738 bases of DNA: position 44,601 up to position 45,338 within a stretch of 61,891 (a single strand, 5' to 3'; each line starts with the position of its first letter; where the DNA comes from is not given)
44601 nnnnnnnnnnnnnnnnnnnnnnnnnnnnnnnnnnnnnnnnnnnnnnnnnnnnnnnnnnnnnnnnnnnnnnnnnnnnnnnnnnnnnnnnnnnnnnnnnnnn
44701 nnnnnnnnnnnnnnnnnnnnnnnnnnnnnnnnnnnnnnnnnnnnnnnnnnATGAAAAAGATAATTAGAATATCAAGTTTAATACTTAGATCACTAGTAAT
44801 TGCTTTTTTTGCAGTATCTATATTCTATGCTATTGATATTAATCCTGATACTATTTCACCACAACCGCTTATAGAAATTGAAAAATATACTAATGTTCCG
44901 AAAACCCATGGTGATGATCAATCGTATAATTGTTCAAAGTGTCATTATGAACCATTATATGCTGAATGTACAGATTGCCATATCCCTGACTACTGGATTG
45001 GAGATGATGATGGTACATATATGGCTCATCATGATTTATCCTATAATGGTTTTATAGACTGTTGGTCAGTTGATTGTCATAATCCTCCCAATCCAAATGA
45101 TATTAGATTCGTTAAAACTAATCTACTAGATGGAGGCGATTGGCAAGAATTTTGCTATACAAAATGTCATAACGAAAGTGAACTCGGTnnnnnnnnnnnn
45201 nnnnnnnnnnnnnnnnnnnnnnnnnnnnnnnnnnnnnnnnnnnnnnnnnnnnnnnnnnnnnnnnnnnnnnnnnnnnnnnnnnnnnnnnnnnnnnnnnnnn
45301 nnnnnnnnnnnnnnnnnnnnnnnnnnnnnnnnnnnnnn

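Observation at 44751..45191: Small multiheme cytochrome c with non-canonical CX3CH and CX4CH motifs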

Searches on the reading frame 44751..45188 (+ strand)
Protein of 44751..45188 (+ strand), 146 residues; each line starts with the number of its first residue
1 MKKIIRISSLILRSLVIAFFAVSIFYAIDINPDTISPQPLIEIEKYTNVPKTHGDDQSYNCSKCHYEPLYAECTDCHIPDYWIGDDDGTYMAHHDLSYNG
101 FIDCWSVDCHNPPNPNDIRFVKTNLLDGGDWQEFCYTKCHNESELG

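Call 3: search_protein_families(library=pfam, proteins=[window:44751-45188:+], max_evalue=1)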
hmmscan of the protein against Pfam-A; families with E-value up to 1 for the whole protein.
window:44751-45188:+ (146 aa): 5 families
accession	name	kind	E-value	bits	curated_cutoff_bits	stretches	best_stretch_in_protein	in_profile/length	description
PF02085.21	Cytochrom_CIII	-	0.00018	22.2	22.9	1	40-112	12-84/101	Class III cytochrome C family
PF18509.6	MCR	-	0.13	12.3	30.4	1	48-65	6-24/30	Magnetochrome domain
PF22113.1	Mtrc-MtrF_II-IV_dom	-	0.23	11.4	30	1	71-116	7-41/176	Outer membrane cytochrome MtrC/MtrF-like, domains II/IV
PF03264.19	Cytochrom_NNT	-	0.3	11.2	24.1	1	70-84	65-79/174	NapC/NirT cytochrome c family, N-terminal region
PF14522.11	Cytochrome_C7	-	0.38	11.1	24.8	0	52-77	7-48/67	Cytochrome c7 and related cytochrome c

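Call 4: search_protein_families(library=ncbifam, proteins=[window:44751-45188:+], max_evalue=1)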
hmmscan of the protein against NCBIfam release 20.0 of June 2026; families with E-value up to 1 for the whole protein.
window:44751-45188:+ (146 aa): 0 families

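Call 13: find_homologous_proteins(query=window:44751-45188:+, max_evalue=0.001)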
Query window:44751-45188:+ (146 aa): 7 proteins with E <= 0.001 among 18 candidates.
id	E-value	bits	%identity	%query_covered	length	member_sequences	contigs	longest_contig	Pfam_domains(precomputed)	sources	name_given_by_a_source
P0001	2.0e-100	351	100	100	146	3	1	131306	-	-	-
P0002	1.4e-67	244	74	90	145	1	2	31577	-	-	-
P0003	3.3e-61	224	68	97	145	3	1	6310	-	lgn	-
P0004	4.9e-60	220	67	99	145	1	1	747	-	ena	-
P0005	1.2e-55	206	66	96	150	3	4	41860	-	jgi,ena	-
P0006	1.1e-48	183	59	98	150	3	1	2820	-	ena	-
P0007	1.9e-40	156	51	98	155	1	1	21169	-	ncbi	-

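Call 14: search_solved_structures(query=window:44751-45188:+, max_evalue=10, show_alignments=3)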
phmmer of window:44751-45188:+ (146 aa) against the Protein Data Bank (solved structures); distinct sequences matched with E-value up to 10: 3.
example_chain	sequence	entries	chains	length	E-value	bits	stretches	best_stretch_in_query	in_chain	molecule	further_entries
9yos_C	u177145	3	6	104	0.55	13.2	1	33-85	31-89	Protein spitz,Protein lin-3 | Protein spitz,Protein lin-3,Protein lin-3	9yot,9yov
8rv0_Y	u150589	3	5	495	3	10.8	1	66-122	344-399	Octaheme cytochrome c nitrite reductase | Octaheme nitrite c cytochrome c reductase | Octaheme nitrite reductase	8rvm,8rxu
9c2h_B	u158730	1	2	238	4.7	10.2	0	84-106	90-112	Antibody Fab NP3-B4 Heavy Chain (variable region)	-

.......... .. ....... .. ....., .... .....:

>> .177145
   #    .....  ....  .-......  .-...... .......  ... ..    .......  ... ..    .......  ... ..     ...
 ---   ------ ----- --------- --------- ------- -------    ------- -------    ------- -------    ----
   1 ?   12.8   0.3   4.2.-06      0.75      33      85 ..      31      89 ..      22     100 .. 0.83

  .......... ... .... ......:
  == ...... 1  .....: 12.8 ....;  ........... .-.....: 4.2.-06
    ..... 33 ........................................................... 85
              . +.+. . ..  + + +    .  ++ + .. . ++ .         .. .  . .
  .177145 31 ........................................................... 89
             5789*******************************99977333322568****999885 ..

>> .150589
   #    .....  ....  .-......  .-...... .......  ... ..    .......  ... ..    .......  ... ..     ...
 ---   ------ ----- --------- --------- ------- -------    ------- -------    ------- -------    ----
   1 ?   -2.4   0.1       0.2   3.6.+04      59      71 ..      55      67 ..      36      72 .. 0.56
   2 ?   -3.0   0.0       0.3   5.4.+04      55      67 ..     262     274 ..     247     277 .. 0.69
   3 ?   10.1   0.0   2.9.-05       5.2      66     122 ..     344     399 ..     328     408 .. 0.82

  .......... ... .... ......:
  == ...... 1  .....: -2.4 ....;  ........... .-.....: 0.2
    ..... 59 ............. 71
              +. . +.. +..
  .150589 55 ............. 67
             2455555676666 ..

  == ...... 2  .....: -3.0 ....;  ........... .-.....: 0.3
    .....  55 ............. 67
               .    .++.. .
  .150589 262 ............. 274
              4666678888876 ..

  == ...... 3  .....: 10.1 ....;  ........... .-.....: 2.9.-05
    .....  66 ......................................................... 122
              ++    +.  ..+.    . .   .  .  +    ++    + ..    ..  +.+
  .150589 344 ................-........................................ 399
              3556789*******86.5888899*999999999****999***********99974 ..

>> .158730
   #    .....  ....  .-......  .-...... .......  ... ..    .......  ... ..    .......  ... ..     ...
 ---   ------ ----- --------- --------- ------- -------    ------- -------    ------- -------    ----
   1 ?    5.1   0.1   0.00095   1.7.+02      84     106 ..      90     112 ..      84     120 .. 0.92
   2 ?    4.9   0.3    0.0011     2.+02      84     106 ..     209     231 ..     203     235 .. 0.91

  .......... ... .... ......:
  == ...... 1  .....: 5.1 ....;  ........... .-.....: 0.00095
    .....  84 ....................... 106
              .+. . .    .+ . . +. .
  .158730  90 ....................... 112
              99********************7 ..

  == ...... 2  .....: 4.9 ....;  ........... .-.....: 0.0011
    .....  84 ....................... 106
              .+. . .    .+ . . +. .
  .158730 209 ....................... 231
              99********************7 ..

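Call 19: find_related_loci(query=A1, collection=genome_contigs, flank=10000)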
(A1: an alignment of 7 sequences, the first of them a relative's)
Query A1 (146 aa) in genome_contigs; peptide patterns used: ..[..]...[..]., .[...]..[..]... (x = any residue, [..] = any of these).
117 stretches matched a pattern; 3 encode a relative of the query (tblastn E <= 1e-3); 3 distinct loci.
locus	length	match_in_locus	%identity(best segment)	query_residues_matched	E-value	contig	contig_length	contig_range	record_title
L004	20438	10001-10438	52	1-146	7e-47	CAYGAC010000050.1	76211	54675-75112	MAG TPA_asm: uncultured Thermoplasmatales archaeon isolate ERP108616_co1_401 genome assembly, contig: k119_1062793, whol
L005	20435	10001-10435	50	1-143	2e-43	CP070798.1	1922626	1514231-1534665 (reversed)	MAG: Thermoplasmatales archaeon isolate bin14 chromosome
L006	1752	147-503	25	9-141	3e-5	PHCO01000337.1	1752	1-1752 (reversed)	MAG: Betaproteobacteria bacterium HGW-Betaproteobacteria-18 08E140C01_scaffold_28524, whole genome shotgun sequence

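Call 20: find_encoding_contigs(protein=P0005, flank=10000, max_places=4)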
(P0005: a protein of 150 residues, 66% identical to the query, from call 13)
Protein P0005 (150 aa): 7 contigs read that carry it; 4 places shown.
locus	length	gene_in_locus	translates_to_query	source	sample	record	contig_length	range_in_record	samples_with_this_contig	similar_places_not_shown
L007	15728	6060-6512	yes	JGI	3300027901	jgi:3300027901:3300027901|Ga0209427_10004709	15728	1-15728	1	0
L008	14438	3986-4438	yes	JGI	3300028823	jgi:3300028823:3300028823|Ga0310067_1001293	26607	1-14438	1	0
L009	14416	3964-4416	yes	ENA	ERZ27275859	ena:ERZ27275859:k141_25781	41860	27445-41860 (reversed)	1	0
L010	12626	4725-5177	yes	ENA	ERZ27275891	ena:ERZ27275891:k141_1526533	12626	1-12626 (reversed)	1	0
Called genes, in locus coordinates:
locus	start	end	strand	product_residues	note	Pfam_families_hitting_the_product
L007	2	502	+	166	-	?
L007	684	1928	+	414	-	PF05935:Arylsulfotrans (faint), PF14269:Arylsulfotran_2 (faint), PF17957:Big_7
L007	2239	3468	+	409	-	PF14339:DUF4394 (weak)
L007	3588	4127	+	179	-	PF07754:Ribosomal_aS21 (weak)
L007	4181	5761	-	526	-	PF07705:CARDB (faint)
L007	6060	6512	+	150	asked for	-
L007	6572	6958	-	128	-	PF03100:CcmE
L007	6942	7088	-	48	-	-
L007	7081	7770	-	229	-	PF01578:Cytochrom_C_asm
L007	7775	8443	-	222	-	PF01061:ABC2_membrane, PF03379:CcmB, PF12698:ABC2_membrane_3 (weak)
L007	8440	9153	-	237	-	PF00005:ABC_tran, PF00004:AAA (faint), PF13304:AAA_21 (weak)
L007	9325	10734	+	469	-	-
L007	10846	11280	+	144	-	PF02566:OsmC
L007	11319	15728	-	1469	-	?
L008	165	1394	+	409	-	PF14339:DUF4394 (weak)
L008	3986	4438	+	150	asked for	-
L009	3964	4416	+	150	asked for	-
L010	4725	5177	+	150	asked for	-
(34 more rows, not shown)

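Call 21: find_encoding_contigs(protein=P0007, flank=10000, max_places=4)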
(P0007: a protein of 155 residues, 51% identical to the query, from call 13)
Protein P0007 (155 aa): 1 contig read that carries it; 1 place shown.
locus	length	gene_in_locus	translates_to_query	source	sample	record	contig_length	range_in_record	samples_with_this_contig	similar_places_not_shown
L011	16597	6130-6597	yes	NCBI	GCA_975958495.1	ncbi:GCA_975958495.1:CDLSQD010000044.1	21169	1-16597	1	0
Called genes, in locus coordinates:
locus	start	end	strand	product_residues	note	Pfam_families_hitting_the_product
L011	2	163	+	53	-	?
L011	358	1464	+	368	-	PF00801:PKD (weak), PF18911:PKD_4 (weak)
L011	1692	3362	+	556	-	PF13360:PQQ_2 (faint), PF14269:Arylsulfotran_2 (faint), PF17957:Big_7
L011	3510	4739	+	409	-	PF21959:DUF6923 (weak), PF14339:DUF4394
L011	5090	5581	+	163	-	PF26082:zf-C2H2_AcuF (faint)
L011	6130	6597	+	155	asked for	-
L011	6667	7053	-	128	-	PF03100:CcmE (weak)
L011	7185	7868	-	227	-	PF01578:Cytochrom_C_asm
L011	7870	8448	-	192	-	PF01061:ABC2_membrane, PF03379:CcmB, PF12679:ABC2_membrane_2 (weak), PF12698:ABC2_membrane_3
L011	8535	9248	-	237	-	PF00005:ABC_tran, PF13304:AAA_21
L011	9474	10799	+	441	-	-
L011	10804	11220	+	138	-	-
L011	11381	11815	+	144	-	PF02566:OsmC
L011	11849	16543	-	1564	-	PF00890:FAD_binding_2 (weak), PF14691:Fer4_20, PF07992:Pyr_redox_2, PF13450:NAD_binding_8, PF12838:Fer4_7, PF14697:Fer4_21, PF07992:Pyr_redox_2, PF07992:Pyr_redox_2, +23 more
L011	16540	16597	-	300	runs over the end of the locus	PF02754:CCG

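Call 22: predict_structure(alignment_id=A1)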
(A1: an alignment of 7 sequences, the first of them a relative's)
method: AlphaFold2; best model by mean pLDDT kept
length: 146 residues; sequences in the alignment: 7
mean_pLDDT: 44.7   pTM: 0.21
mean pLDDT of the five models: 44.7, 42.2, 42.2, 41.7, 40.7
residues with pLDDT >= 90: 0; 70-90: 20; 50-70: 9; < 50: 117
segments of 3 or more residues with pLDDT < 50: 30-146
pLDDT, mean of each block of 10 residues (from residue 1): 70 86 65 40 31 35 35 39 36 38 36 37 38 44 37
secondary structure, 60 per line:
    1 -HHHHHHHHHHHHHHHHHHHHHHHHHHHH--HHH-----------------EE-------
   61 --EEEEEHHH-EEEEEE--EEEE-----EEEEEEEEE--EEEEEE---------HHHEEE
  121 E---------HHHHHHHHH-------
elements in order: H2-29 E63-67 E72-77 E80-83 E89-97 E100-105 E118-121 H131-139

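Call 23: search_protein_representatives(alignment_id=A1)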
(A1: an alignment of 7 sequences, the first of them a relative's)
Query: 7 sequences, 145 profile positions. Proteins with E-value up to 0.001 (for the whole library): 33; up to 1e-10: 6; up to 1e-30: 1. The best 33 are listed.
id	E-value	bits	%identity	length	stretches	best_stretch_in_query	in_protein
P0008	2.4e-62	225.4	-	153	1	1-145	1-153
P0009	2.2e-13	66.6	-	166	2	3-117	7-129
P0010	3.9e-12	62.5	-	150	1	1-144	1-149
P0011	5.8e-12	62.0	-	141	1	3-141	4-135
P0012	7.7e-12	61.6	-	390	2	4-141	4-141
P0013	5.9e-11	58.7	-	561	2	3-143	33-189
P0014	2.0e-10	57.0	-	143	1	13-141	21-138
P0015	2.6e-09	53.4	-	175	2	1-71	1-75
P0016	1.2e-08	51.2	-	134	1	54-142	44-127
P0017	4.4e-08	49.4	-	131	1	23-140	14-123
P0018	4.9e-08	49.3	-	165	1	1-141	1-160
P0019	8.9e-08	48.4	-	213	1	30-140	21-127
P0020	1.2e-07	48.0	-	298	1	2-144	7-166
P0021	1.3e-07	47.9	-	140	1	14-141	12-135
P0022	3.6e-07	46.5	-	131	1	107-144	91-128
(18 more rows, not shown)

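Call 45: search_solved_structures(query=A2, max_evalue=10, show_alignments=5)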
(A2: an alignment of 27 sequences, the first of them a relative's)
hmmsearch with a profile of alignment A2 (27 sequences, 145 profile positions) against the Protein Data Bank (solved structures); distinct sequences matched with E-value up to 10: 52.
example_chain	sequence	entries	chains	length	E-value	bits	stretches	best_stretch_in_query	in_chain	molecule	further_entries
9l08_A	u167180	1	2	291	6.3e-05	26.1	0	42-70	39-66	Covalently Connected Cytochrome c555 trimer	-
7tfs_A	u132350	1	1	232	0.00077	22.6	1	102-136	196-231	Cytochrome c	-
9wcx_U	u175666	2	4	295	0.0031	20.7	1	8-69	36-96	Cytochrome bc1 complex cytochrome c subunit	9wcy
8ovc_O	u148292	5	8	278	0.0036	20.4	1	7-69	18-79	Cytochrome bc1 complex cytochrome c subunit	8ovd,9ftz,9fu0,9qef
6hwh_M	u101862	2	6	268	0.0039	20.3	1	8-69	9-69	Cytochrome bc1 complex cytochrome c subunit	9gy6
6adq_C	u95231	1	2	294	0.0047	20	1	8-69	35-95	Cytochrome bc1 complex cytochrome c subunit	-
1duw_A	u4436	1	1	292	0.0059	19.7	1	27-139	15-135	NONAHEME CYTOCHROME C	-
1fs7_A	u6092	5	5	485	0.021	17.9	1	71-118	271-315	CYTOCHROME C NITRITE REDUCTASE | Cytochrome c-552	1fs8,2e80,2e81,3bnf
3bng_A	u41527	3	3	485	0.022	17.9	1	71-118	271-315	Cytochrome c-552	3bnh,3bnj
2elm_A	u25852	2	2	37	0.023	17.8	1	56-79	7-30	Zinc finger protein 406 | Zinc finger protein ZFAT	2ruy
1fs9_A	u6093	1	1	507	0.023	17.8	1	71-118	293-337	CYTOCHROME C NITRITE REDUCTASE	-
3ouq_A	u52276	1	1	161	0.031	17.4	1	49-78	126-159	Cytochrome c family protein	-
9yuq_N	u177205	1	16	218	0.04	17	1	101-136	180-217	Putative multiheme cytochrome c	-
4wjy_A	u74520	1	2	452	0.053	16.7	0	68-114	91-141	Cytochrome c-552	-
2rf7_A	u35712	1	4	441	0.069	16.3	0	68-114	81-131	Cytochrome c-552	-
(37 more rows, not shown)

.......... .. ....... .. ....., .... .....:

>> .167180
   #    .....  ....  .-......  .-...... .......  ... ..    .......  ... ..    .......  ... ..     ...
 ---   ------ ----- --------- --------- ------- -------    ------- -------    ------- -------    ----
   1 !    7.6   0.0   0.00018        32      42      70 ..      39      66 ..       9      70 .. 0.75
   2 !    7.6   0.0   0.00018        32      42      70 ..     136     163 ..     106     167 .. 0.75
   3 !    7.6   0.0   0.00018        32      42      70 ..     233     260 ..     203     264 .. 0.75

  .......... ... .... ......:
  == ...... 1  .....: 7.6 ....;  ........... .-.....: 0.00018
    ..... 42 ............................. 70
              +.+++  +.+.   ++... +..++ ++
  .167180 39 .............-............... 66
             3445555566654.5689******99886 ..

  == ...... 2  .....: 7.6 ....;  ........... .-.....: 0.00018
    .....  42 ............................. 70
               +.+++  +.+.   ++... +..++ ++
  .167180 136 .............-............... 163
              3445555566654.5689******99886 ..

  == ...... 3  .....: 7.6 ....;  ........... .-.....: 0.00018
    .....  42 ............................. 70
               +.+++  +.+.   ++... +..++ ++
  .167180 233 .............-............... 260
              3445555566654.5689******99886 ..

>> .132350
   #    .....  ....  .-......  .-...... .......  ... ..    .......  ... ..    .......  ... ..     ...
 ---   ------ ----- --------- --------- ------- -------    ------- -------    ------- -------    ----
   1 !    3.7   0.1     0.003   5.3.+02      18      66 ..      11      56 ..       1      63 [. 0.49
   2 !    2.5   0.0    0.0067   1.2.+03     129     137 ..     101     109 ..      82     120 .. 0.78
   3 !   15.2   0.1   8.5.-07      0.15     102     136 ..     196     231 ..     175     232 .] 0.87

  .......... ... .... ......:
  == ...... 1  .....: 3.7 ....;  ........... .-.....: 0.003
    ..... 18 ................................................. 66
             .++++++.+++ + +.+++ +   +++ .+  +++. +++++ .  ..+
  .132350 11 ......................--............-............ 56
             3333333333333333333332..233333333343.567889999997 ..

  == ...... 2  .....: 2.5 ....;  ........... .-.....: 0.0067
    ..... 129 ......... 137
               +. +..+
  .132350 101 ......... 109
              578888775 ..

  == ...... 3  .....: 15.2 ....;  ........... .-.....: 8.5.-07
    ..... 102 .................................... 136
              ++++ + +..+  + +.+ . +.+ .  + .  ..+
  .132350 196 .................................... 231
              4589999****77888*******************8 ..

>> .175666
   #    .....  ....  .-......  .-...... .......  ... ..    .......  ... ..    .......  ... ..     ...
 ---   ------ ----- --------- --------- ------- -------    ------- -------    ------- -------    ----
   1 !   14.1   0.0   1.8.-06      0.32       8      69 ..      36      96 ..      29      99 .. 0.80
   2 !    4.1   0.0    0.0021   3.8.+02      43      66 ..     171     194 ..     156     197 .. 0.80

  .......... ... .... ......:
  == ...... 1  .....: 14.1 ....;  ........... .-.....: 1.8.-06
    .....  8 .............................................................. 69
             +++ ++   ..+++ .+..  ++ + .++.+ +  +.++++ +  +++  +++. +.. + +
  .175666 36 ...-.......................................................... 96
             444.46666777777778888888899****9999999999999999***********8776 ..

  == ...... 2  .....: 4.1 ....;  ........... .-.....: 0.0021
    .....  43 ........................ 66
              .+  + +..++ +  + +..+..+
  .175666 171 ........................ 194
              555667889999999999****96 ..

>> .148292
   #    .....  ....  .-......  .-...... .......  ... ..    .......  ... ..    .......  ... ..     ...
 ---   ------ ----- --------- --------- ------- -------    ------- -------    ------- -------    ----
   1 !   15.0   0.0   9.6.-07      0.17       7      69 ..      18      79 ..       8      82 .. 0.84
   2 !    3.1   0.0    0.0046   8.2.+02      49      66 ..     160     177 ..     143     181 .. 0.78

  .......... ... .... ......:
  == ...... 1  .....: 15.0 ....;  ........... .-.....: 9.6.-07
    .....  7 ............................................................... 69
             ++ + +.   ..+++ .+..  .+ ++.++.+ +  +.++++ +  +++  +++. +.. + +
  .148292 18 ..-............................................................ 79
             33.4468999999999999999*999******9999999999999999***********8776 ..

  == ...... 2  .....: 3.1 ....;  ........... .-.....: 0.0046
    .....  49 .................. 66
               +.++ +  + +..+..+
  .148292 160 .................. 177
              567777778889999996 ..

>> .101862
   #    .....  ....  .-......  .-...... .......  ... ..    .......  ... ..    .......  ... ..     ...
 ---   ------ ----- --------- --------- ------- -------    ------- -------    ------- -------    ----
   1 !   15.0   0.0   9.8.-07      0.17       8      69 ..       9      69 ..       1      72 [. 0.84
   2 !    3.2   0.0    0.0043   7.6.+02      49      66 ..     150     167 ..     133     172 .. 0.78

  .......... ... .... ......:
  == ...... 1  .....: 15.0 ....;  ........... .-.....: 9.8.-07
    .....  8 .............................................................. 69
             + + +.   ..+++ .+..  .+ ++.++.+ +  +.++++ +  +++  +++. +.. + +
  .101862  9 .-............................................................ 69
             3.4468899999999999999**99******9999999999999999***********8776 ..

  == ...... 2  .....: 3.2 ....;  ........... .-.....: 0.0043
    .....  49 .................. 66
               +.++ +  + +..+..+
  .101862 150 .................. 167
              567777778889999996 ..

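Call 63: find_homologous_proteins(query=A2, max_evalue=0.001)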
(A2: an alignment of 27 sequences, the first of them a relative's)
Query A2 (27 sequences) (146 aa, profile of the alignment): 17 proteins with E <= 0.001 among 3120 candidates.
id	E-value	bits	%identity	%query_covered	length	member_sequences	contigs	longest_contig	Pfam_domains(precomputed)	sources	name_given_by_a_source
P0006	1.3e-45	173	59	98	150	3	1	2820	-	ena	-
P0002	1.7e-44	169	74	90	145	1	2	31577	-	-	-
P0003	6.9e-44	167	68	97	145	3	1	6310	-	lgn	-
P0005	1.1e-43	167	66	96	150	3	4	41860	-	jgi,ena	-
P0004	6.4e-43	164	67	99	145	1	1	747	-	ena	-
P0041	1.1e-42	163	51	95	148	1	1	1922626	-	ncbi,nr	ncbi:MAG: hypothetical protein JSW60_07575 [Thermoplasmatales archaeon]|nr:MAG: hypothetical protein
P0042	1.1e-41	160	51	98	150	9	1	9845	-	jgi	jgi:hypothetical protein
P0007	1.1e-40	157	51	98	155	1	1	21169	-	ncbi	-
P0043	1.2e-40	157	54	97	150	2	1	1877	-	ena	-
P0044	2.2e-40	156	52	100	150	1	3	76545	-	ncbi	-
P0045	1.5e-39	153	49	95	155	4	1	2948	-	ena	-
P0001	9.6e-36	141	100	100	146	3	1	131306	-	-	-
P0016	8.3e-30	122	27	75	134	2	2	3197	-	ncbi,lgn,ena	-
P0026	3.4e-28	116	25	95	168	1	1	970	-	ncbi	-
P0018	3.6e-26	110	23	84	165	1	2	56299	-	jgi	jgi:hypothetical protein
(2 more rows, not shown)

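Call 75: predict_structure(alignment_id=A3)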
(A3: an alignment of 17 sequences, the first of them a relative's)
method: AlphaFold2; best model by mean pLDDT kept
length: 146 residues; sequences in the alignment: 17
mean_pLDDT: 53.5   pTM: 0.31
mean pLDDT of the five models: 53.5, 52.4, 51.7, 49.4, 48.2
residues with pLDDT >= 90: 15; 70-90: 12; 50-70: 30; < 50: 89
segments of 3 or more residues with pLDDT < 50: 34-40, 42-44, 50-81, 88-123, 125-128, 142-146
pLDDT, mean of each block of 10 residues (from residue 1): 82 97 82 48 50 43 38 39 52 40 42 45 48 52 38
secondary structure, 60 per line:
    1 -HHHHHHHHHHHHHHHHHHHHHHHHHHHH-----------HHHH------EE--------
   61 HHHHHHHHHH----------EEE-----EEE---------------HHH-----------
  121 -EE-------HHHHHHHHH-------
elements in order: H2-29 H41-44 H61-70 E81-83 E89-91 H131-139

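Call 76: find_encoding_contigs(protein=P0018, flank=8000, max_places=2)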
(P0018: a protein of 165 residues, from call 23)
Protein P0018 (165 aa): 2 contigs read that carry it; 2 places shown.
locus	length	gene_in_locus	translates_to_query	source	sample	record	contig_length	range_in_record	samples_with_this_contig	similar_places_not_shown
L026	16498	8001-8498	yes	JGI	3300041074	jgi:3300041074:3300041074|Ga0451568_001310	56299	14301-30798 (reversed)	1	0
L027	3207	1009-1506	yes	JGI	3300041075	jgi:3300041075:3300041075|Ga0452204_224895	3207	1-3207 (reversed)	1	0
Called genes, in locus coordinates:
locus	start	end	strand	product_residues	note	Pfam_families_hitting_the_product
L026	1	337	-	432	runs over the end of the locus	PF05201:GlutR_N, PF01488:Shikimate_DH, PF00745:GlutR_dimer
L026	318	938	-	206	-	PF13241:NAD_binding_7, PF14824:Sirohm_synth_M (weak)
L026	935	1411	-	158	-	PF22451:NirdL-like_HTH, PF17805:AsnC_trans_reg2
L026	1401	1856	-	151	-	PF22451:NirdL-like_HTH, PF17805:AsnC_trans_reg2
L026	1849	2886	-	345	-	PF04055:Radical_SAM, PF13186:SPASM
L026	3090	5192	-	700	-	PF01578:Cytochrom_C_asm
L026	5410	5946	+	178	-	PF05129:Zn_ribbon_Elf1 (faint)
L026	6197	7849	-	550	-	PF07705:CARDB (faint)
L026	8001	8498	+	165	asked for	-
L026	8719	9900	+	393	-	PF14522:Cytochrome_C7 (faint), PF14537:Cytochrom_c3_2 (faint)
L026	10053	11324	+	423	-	PF14522:Cytochrome_C7 (faint), PF14537:Cytochrom_c3_2 (faint)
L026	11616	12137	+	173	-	PF13404:HTH_AsnC-type, PF13412:HTH_24, PF01047:MarR (weak), PF08220:HTH_DeoR (weak), PF01037:AsnC_trans_reg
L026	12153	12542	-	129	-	-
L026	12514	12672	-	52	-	-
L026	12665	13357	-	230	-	PF01578:Cytochrom_C_asm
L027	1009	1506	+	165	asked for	-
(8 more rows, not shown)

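Call 77: find_encoding_contigs(protein=P0016, flank=8000, max_places=3)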
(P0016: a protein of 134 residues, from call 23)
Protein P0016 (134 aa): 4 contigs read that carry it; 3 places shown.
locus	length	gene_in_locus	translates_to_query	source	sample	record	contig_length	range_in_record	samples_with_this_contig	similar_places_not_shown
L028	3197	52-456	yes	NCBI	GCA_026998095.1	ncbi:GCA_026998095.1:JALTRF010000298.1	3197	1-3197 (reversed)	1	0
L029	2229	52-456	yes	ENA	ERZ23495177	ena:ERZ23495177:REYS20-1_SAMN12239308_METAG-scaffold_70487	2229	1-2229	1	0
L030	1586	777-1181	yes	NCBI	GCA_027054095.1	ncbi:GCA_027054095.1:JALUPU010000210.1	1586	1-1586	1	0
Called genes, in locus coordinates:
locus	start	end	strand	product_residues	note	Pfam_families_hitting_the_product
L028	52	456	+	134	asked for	-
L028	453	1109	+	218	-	-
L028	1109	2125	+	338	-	PF13187:Fer4_9 (weak), PF13247:Fer4_11, PF12797:Fer4_2 (weak), PF00037:Fer4, PF12837:Fer4_6, PF12838:Fer4_7 (weak), PF13187:Fer4_9 (weak), PF13247:Fer4_11 (weak), +3 more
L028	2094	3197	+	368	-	?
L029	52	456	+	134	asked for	-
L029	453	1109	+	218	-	-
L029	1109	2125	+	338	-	PF13187:Fer4_9 (weak), PF13247:Fer4_11, PF12797:Fer4_2 (weak), PF00037:Fer4, PF12837:Fer4_6, PF12838:Fer4_7 (weak), PF13187:Fer4_9 (weak), PF13247:Fer4_11 (weak), +3 more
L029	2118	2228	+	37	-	?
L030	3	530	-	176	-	?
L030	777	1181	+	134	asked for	-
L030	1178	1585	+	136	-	?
